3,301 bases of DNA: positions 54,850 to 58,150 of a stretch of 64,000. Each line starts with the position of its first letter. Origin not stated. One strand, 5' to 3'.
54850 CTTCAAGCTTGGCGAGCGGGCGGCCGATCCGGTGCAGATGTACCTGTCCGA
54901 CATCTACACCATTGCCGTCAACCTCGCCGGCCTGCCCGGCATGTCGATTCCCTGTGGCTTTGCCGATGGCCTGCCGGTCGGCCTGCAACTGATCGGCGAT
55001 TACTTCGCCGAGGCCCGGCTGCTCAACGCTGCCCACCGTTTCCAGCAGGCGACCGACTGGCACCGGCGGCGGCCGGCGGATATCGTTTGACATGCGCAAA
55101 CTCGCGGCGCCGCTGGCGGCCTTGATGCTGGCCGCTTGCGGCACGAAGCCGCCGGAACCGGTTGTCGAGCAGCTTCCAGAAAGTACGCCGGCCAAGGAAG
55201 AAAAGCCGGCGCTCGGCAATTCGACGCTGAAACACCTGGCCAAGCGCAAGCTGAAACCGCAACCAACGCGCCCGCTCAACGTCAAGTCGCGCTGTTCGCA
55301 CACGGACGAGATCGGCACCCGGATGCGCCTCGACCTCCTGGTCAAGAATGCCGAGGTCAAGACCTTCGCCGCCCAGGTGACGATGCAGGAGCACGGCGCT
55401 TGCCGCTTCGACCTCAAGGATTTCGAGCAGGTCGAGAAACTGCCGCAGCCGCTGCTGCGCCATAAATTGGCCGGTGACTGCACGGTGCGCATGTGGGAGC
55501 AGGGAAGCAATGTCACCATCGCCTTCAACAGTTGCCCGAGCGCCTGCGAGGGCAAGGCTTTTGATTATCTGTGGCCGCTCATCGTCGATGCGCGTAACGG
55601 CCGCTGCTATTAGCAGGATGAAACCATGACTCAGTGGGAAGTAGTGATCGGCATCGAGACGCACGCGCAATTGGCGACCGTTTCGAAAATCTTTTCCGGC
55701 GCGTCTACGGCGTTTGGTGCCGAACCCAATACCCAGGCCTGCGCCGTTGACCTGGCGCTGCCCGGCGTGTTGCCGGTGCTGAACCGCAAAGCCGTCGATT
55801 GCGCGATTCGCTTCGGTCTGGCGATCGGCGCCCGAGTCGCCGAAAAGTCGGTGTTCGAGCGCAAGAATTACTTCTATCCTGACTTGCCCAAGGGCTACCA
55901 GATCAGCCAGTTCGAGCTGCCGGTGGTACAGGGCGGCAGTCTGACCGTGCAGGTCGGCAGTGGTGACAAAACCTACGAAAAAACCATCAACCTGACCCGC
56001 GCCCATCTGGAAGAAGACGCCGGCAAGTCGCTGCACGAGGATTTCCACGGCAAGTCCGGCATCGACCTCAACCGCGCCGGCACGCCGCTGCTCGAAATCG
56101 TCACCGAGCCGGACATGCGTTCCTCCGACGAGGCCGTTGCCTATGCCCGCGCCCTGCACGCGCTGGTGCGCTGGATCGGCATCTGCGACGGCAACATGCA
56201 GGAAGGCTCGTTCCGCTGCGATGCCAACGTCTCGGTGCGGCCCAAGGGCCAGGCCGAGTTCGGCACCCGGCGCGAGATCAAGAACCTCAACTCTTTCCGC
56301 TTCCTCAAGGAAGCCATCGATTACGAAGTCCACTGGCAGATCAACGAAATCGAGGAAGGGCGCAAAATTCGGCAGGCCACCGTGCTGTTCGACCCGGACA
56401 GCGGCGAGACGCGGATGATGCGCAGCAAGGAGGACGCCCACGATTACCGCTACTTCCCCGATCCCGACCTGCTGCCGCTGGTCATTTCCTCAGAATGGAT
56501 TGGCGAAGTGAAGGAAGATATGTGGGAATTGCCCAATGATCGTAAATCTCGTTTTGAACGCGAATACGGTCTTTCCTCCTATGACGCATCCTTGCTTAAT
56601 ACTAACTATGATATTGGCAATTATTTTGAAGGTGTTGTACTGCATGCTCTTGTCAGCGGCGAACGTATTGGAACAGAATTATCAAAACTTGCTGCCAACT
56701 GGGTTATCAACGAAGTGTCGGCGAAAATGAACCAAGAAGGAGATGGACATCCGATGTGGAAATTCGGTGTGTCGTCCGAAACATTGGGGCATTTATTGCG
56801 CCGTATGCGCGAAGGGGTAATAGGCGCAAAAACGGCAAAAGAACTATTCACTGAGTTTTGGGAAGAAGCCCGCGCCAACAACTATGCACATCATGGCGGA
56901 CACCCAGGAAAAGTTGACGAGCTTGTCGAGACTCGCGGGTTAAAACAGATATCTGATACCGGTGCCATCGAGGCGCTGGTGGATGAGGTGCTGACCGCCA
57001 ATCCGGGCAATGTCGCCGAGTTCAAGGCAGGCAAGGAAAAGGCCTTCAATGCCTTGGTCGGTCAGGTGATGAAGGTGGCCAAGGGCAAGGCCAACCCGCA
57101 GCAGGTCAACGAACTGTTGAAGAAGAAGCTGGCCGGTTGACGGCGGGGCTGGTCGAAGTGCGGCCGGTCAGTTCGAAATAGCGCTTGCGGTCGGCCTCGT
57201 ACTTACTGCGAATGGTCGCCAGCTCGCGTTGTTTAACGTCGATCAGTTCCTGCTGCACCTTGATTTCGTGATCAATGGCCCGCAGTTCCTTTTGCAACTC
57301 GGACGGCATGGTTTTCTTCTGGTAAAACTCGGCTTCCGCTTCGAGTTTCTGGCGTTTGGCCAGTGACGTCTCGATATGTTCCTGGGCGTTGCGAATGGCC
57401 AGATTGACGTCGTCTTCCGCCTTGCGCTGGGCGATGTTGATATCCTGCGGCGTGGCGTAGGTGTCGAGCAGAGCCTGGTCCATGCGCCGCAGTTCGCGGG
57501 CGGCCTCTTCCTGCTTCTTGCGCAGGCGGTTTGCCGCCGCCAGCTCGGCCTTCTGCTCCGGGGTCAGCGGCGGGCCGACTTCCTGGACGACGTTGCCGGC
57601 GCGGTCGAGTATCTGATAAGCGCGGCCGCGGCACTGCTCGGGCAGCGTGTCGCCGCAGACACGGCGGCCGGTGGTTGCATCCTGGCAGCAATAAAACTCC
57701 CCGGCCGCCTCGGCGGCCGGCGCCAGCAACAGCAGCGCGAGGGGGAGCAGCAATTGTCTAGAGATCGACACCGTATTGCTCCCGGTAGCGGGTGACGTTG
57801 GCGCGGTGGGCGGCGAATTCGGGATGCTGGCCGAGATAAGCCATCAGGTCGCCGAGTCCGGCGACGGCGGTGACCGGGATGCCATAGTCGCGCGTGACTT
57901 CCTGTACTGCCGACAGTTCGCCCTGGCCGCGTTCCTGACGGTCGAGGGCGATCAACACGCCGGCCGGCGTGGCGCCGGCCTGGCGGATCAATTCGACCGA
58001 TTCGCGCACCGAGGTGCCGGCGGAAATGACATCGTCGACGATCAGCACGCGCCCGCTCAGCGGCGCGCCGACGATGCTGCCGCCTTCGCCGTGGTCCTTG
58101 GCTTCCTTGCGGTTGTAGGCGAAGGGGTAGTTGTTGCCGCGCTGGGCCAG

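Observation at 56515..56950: Intragenic low-GC mosaic segment inside essential gatB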

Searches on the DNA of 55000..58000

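Call 43: search_rna_families(source=window, start=55000, end=58000, threshold=evalue, max_evalue=1)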
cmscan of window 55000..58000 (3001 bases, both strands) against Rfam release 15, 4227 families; matches with E-value up to 1: 1.
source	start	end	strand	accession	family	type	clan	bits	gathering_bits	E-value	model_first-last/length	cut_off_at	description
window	57649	57718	+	RF01394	isrK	Gene; sRNA;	-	19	50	0.47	1-72/77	no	isrK Hfq binding RNA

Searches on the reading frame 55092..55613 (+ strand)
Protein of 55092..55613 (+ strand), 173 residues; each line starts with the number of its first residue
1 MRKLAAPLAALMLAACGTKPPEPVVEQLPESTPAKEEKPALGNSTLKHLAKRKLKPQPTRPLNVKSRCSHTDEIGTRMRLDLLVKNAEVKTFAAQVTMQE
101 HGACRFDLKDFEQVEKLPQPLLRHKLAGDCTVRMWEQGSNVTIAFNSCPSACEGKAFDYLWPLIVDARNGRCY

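Call 60: search_protein_families(library=pfam, proteins=[window:55092-55613:+], max_evalue=0.001)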
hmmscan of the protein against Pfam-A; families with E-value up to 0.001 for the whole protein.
window:55092-55613:+ (173 aa): 0 families
